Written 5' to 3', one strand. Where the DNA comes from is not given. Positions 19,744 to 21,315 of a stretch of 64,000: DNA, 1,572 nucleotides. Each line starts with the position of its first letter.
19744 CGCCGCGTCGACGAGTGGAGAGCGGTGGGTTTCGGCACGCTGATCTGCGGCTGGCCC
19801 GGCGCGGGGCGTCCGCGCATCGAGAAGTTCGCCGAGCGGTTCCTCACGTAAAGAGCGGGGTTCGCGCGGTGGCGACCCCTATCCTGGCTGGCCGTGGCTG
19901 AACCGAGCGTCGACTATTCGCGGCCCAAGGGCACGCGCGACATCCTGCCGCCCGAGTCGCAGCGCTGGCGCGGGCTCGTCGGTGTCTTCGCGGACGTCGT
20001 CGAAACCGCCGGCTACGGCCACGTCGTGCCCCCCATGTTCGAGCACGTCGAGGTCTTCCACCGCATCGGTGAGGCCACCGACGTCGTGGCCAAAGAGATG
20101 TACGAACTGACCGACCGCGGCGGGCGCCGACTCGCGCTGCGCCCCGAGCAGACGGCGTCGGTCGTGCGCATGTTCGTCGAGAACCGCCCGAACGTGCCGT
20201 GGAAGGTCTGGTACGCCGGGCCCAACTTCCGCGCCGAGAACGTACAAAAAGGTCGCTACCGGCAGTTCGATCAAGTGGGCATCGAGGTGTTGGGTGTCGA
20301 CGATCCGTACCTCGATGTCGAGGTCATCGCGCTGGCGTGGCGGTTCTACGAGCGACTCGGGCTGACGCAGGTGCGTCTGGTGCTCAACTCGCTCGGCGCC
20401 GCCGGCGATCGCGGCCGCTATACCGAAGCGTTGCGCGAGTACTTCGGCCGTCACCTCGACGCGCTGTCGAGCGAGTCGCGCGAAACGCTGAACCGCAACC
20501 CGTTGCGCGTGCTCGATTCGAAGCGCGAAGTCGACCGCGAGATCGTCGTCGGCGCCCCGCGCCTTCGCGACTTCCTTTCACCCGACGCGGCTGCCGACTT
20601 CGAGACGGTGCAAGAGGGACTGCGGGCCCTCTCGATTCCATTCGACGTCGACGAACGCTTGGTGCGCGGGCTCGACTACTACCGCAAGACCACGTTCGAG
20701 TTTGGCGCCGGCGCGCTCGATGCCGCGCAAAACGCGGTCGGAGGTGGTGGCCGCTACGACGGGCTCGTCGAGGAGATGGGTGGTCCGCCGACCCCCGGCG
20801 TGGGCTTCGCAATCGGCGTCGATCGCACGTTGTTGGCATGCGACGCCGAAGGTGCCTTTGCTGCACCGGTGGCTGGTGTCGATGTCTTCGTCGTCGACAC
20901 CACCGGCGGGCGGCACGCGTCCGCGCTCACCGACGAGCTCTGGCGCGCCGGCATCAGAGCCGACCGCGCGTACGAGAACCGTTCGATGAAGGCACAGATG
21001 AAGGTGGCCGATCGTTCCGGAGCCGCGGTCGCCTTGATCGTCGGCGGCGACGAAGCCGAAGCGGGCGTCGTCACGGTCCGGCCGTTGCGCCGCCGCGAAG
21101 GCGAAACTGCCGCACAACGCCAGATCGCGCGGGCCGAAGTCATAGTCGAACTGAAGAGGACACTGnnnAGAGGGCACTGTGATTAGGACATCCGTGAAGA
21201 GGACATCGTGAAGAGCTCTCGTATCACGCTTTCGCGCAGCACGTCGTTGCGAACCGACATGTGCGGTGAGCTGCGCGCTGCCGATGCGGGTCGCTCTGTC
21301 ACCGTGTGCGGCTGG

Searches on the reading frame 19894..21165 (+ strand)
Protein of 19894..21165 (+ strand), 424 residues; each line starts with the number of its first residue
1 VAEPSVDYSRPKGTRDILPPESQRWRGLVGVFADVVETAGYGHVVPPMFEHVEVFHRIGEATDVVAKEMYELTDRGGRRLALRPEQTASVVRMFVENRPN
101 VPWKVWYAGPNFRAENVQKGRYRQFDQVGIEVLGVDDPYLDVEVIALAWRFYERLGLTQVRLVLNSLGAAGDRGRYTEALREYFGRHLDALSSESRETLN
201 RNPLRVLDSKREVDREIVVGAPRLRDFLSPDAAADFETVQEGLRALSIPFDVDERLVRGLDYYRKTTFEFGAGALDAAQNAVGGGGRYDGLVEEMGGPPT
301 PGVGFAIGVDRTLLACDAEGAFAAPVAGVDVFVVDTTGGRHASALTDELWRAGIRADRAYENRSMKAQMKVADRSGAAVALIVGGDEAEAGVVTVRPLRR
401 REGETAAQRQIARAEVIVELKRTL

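Call 53: find_homologous_proteins(query=window:19894-21165:+, max_evalue=1e-120)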
Query window:19894-21165:+ (424 aa): 6585 proteins with E <= 1e-120 among 8000 candidates; the best 120 are listed.
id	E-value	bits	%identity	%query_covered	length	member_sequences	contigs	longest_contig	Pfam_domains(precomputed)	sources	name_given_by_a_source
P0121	2.5e-255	865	92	100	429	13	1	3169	PF13393.12,PF03129.26,PF00587.31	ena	-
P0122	3.8e-253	858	92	100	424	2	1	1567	PF13393.12,PF03129.26,PF00587.31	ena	-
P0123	1.1e-252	856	90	100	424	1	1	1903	PF13393.12,PF03129.26,PF00587.31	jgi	-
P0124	2.7e-251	852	90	100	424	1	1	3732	PF13393.12,PF03129.26,PF00587.31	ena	-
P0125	1.1e-248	843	90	100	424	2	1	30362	PF13393.12,PF03129.26,PF00587.31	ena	-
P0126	6.3e-240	814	88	100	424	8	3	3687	PF13393.12,PF03129.26,PF00587.31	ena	-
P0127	1.5e-238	810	86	100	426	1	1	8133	PF13393.12,PF03129.26,PF00587.31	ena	-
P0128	2.8e-236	802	85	100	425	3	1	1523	PF13393.12,PF03129.26,PF00587.31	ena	-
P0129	1.7e-232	790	79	100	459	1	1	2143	PF13393.12,PF03129.26,PF00587.31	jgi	jgi:histidyl-tRNA synthetase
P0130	2.8e-227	773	81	100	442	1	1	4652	PF13393.12,PF03129.26,PF00587.31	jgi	jgi:histidyl-tRNA synthetase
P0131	1.9e-218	744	80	100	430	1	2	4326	PF13393.12,PF03129.26,PF00587.31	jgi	jgi:histidyl-tRNA synthetase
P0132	4.1e-207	706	75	99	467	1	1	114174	PF13393.12,PF03129.26,PF00587.31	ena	-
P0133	1.7e-201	688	73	100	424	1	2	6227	PF13393.12,PF03129.26,PF00587.31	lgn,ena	-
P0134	1.2e-199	682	75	99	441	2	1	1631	PF13393.12,PF03129.26,PF00587.31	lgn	-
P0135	4.2e-192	657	75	94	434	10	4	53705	PF13393.12,PF03129.26,PF00587.31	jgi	jgi:histidyl-tRNA synthetase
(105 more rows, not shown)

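Call 54: find_encoding_contigs(protein=P0125, flank=1200, max_places=1)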
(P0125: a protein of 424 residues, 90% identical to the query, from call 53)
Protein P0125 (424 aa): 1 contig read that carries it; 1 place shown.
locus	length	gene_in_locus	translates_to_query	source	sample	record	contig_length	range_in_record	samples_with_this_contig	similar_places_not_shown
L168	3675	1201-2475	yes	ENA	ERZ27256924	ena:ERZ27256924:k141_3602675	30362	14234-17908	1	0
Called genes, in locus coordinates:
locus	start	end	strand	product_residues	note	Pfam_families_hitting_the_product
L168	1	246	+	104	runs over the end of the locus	-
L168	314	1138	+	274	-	PF00296:Bac_luciferase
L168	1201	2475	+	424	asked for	PF13393:tRNA-synt_His, PF00587:tRNA-synt_2b, PF03129:HGTP_anticodon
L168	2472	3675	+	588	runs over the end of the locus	PF01336:tRNA_anti-codon, PF00152:tRNA-synt_2, PF02938:GAD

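Call 55: find_encoding_contigs(protein=P0127, flank=1200, max_places=1)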
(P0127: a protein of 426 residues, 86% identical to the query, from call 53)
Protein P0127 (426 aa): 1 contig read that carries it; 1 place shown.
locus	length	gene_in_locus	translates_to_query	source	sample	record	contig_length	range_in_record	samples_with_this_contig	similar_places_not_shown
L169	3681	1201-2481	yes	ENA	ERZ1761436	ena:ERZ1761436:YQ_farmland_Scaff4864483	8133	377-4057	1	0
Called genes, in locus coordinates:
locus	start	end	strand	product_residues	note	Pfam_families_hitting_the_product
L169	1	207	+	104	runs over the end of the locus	-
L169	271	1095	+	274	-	PF00296:Bac_luciferase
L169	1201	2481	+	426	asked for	PF13393:tRNA-synt_His, PF00587:tRNA-synt_2b, PF03129:HGTP_anticodon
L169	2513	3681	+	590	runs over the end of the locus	PF01336:tRNA_anti-codon, PF00152:tRNA-synt_2, PF02938:GAD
